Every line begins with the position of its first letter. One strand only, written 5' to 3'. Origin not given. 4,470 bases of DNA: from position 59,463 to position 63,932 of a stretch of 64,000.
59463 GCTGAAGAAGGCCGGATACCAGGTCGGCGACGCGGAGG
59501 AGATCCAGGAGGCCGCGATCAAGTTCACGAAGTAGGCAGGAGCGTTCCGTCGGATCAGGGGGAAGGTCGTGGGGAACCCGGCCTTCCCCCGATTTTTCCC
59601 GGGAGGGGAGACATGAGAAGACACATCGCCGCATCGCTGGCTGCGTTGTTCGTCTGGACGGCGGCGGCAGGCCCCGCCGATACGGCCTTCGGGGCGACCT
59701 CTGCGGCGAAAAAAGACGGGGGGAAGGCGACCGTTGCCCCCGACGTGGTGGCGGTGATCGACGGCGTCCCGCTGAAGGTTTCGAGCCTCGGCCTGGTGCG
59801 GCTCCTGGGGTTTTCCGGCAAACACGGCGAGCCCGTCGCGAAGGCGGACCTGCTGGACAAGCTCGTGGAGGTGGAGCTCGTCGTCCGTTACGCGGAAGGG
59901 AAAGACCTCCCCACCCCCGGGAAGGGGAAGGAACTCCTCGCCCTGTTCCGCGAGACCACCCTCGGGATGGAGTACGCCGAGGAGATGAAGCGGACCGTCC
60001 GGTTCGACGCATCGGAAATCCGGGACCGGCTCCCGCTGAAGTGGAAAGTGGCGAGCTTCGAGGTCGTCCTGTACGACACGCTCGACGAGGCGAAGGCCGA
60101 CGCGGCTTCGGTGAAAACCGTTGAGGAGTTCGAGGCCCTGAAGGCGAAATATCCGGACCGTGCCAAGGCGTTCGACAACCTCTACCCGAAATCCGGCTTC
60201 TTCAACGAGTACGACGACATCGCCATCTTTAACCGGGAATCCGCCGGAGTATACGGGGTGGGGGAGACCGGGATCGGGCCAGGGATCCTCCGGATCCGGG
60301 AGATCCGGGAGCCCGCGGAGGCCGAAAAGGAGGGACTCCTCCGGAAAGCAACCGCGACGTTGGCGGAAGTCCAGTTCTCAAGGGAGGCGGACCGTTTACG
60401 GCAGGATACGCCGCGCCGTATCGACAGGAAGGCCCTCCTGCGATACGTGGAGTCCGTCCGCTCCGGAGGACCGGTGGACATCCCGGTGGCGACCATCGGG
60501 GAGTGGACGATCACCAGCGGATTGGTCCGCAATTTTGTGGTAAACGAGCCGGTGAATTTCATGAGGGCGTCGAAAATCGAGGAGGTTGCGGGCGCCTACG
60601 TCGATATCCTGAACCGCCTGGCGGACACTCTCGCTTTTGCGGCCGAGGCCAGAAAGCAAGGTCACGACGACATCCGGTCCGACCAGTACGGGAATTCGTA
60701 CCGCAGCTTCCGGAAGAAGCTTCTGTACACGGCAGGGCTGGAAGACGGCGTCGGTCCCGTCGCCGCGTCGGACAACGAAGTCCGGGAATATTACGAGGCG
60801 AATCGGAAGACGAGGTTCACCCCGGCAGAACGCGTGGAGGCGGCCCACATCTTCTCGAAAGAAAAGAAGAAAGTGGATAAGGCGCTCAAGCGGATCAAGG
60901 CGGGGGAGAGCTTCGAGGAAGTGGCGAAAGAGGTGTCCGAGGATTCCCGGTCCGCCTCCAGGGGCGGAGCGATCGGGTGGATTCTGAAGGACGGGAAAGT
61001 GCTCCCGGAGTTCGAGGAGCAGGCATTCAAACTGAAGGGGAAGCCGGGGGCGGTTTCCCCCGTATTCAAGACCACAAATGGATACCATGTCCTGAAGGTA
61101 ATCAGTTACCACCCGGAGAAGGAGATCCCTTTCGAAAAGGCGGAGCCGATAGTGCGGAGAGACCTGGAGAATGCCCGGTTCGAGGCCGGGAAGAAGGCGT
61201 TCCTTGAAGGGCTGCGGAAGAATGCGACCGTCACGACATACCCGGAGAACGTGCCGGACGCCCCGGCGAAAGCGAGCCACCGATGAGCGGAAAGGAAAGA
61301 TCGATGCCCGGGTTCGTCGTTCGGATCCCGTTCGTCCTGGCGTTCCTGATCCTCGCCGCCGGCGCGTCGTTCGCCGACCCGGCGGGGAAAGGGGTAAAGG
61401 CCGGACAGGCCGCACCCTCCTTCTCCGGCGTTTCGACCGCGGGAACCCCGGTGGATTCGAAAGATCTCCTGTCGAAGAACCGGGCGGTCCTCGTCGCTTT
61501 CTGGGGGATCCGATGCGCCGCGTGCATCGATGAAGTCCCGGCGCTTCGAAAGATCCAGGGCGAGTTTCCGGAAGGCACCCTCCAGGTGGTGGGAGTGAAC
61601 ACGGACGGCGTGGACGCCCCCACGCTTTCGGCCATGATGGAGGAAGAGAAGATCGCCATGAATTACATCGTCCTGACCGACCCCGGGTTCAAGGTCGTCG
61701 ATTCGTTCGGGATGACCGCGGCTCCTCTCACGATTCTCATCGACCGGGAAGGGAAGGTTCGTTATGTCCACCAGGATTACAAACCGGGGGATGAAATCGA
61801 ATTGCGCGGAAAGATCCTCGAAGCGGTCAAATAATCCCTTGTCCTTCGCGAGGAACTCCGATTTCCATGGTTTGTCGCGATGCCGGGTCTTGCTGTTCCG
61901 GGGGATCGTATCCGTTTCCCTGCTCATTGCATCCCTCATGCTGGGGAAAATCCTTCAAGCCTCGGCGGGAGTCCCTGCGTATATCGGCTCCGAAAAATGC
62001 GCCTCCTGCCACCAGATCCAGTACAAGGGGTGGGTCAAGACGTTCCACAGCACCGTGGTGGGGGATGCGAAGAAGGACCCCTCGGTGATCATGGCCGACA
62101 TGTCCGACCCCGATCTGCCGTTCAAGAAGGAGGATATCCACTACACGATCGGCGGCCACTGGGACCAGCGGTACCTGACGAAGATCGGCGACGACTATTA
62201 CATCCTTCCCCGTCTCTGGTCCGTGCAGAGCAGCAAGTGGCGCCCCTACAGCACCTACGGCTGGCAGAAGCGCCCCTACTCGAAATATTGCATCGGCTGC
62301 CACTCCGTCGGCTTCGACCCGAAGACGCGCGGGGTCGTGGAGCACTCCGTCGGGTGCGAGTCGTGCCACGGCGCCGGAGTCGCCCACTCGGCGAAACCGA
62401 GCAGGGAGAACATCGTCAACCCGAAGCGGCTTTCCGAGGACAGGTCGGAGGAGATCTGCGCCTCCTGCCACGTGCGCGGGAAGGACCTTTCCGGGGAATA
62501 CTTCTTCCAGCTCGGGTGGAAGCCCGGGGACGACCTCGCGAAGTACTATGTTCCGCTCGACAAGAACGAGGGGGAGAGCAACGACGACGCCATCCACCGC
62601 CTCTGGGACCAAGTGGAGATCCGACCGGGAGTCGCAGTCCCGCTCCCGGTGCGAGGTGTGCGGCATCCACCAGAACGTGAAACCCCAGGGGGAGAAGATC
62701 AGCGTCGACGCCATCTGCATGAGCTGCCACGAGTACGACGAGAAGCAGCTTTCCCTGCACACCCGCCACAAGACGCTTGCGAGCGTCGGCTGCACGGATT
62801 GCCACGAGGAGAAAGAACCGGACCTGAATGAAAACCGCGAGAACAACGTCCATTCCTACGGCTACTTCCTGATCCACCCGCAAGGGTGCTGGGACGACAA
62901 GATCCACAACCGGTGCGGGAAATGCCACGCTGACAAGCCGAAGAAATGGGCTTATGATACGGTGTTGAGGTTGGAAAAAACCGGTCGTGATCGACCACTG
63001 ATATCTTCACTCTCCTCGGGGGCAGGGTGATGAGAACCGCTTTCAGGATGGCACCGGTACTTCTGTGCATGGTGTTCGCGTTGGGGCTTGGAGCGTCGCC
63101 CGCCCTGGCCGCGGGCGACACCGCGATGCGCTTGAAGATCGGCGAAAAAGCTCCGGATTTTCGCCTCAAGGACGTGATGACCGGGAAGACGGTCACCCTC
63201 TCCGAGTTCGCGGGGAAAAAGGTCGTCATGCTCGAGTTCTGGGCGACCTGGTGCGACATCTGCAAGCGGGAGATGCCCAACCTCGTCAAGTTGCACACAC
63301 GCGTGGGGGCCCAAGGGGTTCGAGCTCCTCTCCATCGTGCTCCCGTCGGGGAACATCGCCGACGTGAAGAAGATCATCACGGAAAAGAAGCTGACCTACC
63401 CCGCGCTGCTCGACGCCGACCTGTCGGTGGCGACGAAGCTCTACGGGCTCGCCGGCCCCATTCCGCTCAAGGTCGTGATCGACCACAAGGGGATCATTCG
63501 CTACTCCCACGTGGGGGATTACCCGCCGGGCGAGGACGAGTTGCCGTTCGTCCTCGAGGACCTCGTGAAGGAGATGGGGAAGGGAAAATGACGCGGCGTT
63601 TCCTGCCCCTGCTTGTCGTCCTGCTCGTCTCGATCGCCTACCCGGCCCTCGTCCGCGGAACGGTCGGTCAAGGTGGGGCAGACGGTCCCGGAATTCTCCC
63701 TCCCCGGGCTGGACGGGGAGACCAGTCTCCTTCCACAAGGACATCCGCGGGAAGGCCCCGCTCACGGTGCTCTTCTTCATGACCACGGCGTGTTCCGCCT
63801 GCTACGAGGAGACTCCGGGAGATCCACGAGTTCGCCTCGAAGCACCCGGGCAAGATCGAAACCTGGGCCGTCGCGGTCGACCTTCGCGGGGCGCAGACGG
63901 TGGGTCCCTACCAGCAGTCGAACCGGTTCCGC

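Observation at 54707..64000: Sigma-54-driven operon joining an FN3/NHL propeller, a sparse-heme giant cytochrome, four thioredoxins, a PPIase and a c554-like cytochrome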

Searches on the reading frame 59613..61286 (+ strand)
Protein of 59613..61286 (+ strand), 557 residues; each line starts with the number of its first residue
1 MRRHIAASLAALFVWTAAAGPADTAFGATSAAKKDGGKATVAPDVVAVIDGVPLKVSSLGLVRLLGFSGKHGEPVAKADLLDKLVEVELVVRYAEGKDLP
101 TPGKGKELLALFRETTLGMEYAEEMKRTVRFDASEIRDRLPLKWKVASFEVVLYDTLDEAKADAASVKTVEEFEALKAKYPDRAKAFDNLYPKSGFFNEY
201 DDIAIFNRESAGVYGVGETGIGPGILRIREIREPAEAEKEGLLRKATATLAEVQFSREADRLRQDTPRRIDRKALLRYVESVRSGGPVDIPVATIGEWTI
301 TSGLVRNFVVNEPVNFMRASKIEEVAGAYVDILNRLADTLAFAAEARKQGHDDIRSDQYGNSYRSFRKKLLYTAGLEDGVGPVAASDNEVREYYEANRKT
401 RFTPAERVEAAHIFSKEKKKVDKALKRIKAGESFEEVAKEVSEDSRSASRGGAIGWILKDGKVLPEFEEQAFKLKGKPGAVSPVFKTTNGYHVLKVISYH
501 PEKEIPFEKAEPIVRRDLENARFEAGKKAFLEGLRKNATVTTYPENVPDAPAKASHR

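Call 7: search_protein_families(library=pfam, proteins=[window:59613-61286:+], max_evalue=0.01)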
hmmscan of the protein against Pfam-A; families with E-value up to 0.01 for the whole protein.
window:59613-61286:+ (557 aa): 3 families
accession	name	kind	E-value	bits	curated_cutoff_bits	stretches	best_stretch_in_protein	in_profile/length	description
PF00639.27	Rotamase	-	9.5e-19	68.6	21.7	1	418-497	19-96/97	PPIC-type PPIASE domain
PF13145.12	Rotamase_2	-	4.8e-18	66.6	27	1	386-511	2-120/121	PPIC-type PPIASE domain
PF13616.12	Rotamase_3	-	3.7e-17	63.4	22.5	1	416-497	35-113/116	PPIC-type PPIASE domain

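Call 55: search_protein_families(library=ncbifam, proteins=[window:59613-61286:+], max_evalue=0.001)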
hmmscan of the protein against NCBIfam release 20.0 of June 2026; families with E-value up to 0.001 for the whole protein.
window:59613-61286:+ (557 aa): 9 families
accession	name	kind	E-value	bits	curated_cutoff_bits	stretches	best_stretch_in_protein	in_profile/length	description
NF000809.0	PRK00059.1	equivalog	3.6e-24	85.8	303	1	379-547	168-335/336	peptidylprolyl isomerase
NF002827.0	PRK03002.1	equivalog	1.4e-19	70.2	343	1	397-524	128-248/285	peptidylprolyl isomerase PrsA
NF002846.0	PRK03095.1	equivalog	3.4e-18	66.1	361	1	358-523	83-244/287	peptidylprolyl isomerase PrsA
NF002824.0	PRK02998.1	subfamily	4.4e-17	62.4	360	1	399-529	128-255/283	peptidylprolyl isomerase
NF008054.0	PRK10788.1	equivalog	6.7e-16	58.1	493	1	383-509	247-368/626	peptidylprolyl isomerase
NF003356.0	PRK04405.1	subfamily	4.3e-13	49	339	1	405-503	142-239/299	peptidylprolyl isomerase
TIGR02933.1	nifM_nitrog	equivalog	1.3e-08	35.1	168.2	1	385-529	102-250/256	nitrogen fixation protein NifM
NF011969.0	PRK15441.1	equivalog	6.6e-08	32.9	127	1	408-497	5-90/93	peptidylprolyl isomerase PpiC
NF008038.0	PRK10770.1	equivalog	8.7e-07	28.1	394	1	417-498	303-382/431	peptidylprolyl isomerase SurA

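Call 72: search_solved_structures(query=window:59613-61286:+, max_evalue=0.01)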
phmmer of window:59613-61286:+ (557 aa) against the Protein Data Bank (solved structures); distinct sequences matched with E-value up to 0.01: 30.
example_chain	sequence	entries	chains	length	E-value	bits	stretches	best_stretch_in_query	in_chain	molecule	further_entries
1zk6_A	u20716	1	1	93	6.6e-17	64.8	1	407-495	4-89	Foldase protein prsA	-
4wo7_A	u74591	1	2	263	8.4e-17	64.5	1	357-500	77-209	Foldase protein PrsA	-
6vj4_A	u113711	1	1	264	6.4e-15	58.3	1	393-535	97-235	Peptidylprolyl isomerase PrsA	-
6xd8_A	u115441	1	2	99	5.1e-13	52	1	407-497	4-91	Foldase protein PrsA 1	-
6bhf_A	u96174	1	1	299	8.1e-13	51.3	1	382-540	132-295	Putative peptidyl-prolyl cis-trans isomerase HP_0175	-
2m1i_A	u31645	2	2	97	1.8e-12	50.2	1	404-496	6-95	Parvulin-like peptidyl-prolyl isomerase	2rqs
6vj6_A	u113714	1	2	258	6e-12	48.5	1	399-542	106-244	Peptidylprolyl isomerase (PrsA)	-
3rfw_A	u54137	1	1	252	6.9e-12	48.3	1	383-528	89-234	Cell-binding factor 2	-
2m08_A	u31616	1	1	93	7.1e-12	48.2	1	404-495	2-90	PpiC-type peptidyl-prolyl cis-trans isomerase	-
5ez1_A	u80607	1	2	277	4.4e-11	45.6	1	380-541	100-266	Putative peptidyl-prolyl cis-trans isomerase HP_0175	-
3ui4_A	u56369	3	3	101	2.8e-10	43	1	407-496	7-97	Peptidyl-prolyl cis-trans isomerase NIMA-interacting 4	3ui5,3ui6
1fjd_A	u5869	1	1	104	3.5e-10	42.6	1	407-496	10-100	PEPTIDYL PROLYL CIS/TRANS ISOMERASE (PPIASE)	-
1eq3_A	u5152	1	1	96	3.8e-10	42.5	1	408-496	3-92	PEPTIDYL-PROLYL CIS/TRANS ISOMERASE (PPIASE)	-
5htf_A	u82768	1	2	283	2.2e-07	33.4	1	365-510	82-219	Foldase protein PrsA 1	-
2jzv_A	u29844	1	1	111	3.3e-07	32.8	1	416-496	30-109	Foldase protein prsA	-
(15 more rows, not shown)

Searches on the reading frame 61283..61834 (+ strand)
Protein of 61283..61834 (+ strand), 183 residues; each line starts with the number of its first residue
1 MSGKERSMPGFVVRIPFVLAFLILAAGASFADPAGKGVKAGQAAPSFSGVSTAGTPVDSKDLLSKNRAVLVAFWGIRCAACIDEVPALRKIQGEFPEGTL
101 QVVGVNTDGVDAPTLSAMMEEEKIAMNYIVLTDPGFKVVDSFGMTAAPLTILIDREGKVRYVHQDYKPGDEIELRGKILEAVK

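Call 7: search_protein_families(library=pfam, proteins=[window:61283-61834:+], max_evalue=0.01)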
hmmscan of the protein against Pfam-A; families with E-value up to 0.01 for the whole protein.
window:61283-61834:+ (183 aa): 4 families
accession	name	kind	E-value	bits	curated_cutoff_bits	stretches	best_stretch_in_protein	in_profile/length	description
PF00578.27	AhpC-TSA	-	1.5e-19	70.6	26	1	41-162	2-124/124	AhpC/TSA family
PF08534.16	Redoxin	-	1.7e-19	70.5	26.6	1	39-169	1-139/148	Redoxin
PF13905.12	Thioredoxin_8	-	0.0038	18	27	1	67-159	2-94/94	Thioredoxin-like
PF00085.26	Thioredoxin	-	0.0071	16.8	23.5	0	61-110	13-61/103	Thioredoxin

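Call 55: search_protein_families(library=ncbifam, proteins=[window:61283-61834:+], max_evalue=0.001)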
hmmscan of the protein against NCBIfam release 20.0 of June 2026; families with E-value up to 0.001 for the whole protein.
window:61283-61834:+ (183 aa): 12 families
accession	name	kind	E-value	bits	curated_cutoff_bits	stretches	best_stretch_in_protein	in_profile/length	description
NF002854.0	PRK03147.1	subfamily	1.1e-15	58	170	1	35-165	33-158/176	thiol-disulfide oxidoreductase ResA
TIGR00385.1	dsbE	subfamily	3.4e-10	39.8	123.15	1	41-164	37-155/173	DsbE family thiol:disulfide interchange protein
NF006960.0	PRK09437.1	equivalog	6.6e-10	39.1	140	1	38-167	4-140/156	thioredoxin-dependent thiol peroxidase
NF047696.1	ThlDiSintTplARhiz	equivalog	2.2e-09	37.4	230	1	51-157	84-191/219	thiol:disulfide interchange protein TlpA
NF040769.1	SelL_rel_redox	subfamily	2e-06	27.6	120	0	44-147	3-103/173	SelL-related redox protein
NF011941.0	PRK15412.1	equivalog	3e-06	26.9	359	1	39-164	40-160/185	thiol:disulfide interchange protein DsbE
NF010625.0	PRK14018.1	equivalog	4.8e-06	25.3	522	1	58-163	48-156/521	bifunctional peptide-methionine (S)-S-oxide reductase MsrA/peptide-methionine (R)-S-oxide reductase MsrB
NF041202.1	StoA_CxxC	exception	3.4e-05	23.8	210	1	62-160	48-145/163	endospore biogenesis thiol-disulfide oxidoreductase StoA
TIGR02661.1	MauD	equivalog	0.00012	21.6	188.6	1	36-160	44-160/189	methylamine dehydrogenase accessory protein MauD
NF008229.0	PRK10996.1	equivalog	0.00018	21.2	125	1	46-119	32-102/141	thioredoxin TrxC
TIGR01068.1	thioredoxin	equivalog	0.00021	21.4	96.8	0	60-112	8-59/101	thioredoxin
NF041054.1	WAxxUGC_long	equivalog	0.00042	19.7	300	1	65-159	103-194/354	ResA-like WAxxUGC motif-containing protein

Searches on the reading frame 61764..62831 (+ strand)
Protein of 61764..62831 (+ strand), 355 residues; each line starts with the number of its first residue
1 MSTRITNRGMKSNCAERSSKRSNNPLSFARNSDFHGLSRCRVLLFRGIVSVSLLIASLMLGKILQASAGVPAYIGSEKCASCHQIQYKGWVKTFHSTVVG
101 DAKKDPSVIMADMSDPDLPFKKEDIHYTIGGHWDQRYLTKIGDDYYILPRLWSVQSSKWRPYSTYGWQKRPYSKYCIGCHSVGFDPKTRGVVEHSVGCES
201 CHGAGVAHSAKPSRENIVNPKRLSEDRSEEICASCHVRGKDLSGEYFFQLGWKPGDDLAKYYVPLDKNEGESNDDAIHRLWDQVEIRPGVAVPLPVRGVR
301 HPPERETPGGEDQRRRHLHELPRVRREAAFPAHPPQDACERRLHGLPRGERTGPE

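Call 7: search_protein_families(library=pfam, proteins=[window:61764-62831:+], max_evalue=0.01)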
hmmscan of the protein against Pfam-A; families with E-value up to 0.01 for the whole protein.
window:61764-62831:+ (355 aa): 7 families
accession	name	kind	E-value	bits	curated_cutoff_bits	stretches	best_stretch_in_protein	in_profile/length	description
PF13435.11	Cytochrome_C554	-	5.5e-10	40.5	20.8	1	173-203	48-84/84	Cytochrome c554 and c-prime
PF00034.26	Cytochrom_C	-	7.4e-05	24.4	21.3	0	77-135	10-59/90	Cytochrome c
PF14537.11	Cytochrom_c3_2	-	8.1e-05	23.5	25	1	175-238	8-66/79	Cytochrome c3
PF22113.1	Mtrc-MtrF_II-IV_dom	-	8.4e-05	22.6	30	0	197-240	122-167/176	Outer membrane cytochrome MtrC/MtrF-like, domains II/IV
PF09699.15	Paired_CXXCH_1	-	0.00028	21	20.6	0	197-238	8-38/41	Doubled CXXCH motif (Paired_CXXCH_1)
PF14522.11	Cytochrome_C7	-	0.00055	20.1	24.8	0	194-239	12-51/67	Cytochrome c7 and related cytochrome c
PF13442.11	Cytochrome_CBB3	-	0.00078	20.2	27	0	172-183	10-21/68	Cytochrome C oxidase, cbb3-type, subunit III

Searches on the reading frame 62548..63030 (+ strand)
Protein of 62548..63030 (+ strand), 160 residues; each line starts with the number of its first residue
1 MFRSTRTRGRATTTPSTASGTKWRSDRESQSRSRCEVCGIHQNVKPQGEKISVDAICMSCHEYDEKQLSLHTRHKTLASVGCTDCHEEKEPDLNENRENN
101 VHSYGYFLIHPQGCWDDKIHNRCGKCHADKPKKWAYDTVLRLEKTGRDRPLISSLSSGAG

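Call 7: search_protein_families(library=pfam, proteins=[window:62548-63030:+], max_evalue=0.01)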
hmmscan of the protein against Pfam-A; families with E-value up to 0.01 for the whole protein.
window:62548-63030:+ (160 aa): 2 families
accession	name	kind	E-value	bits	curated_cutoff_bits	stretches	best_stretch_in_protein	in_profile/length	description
PF14522.11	Cytochrome_C7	-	0.0001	22.5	24.8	0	54-127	13-66/67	Cytochrome c7 and related cytochrome c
PF13435.11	Cytochrome_C554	-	0.0022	19.3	20.8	0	23-86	13-83/84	Cytochrome c554 and c-prime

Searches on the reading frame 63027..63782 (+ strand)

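Call 7: search_protein_families(library=pfam, proteins=[window:63027-63782:+], max_evalue=0.01)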
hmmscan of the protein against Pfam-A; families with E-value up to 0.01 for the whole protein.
window:63027-63782:+ (251 aa): 4 families
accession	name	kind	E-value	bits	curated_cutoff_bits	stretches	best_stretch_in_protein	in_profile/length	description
PF00578.27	AhpC-TSA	-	5.5e-14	52.6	26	1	38-99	1-61/124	AhpC/TSA family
PF08534.16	Redoxin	-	3e-12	47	26.6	1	38-98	2-63/148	Redoxin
PF00085.26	Thioredoxin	-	0.00012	22.5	23.5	1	64-93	18-47/103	Thioredoxin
PF13905.12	Thioredoxin_8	-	0.0024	18.6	27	1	65-94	2-31/94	Thioredoxin-like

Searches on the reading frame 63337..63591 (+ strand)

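Call 7: search_protein_families(library=pfam, proteins=[window:63337-63591:+], max_evalue=0.01)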
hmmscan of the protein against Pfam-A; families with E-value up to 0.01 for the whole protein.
window:63337-63591:+ (84 aa): 2 families
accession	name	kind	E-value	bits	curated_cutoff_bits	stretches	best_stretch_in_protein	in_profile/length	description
PF00578.27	AhpC-TSA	-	5.6e-05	23.5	26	1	8-56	71-123/124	AhpC/TSA family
PF08534.16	Redoxin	-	0.00029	21.1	26.6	1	9-65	75-139/148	Redoxin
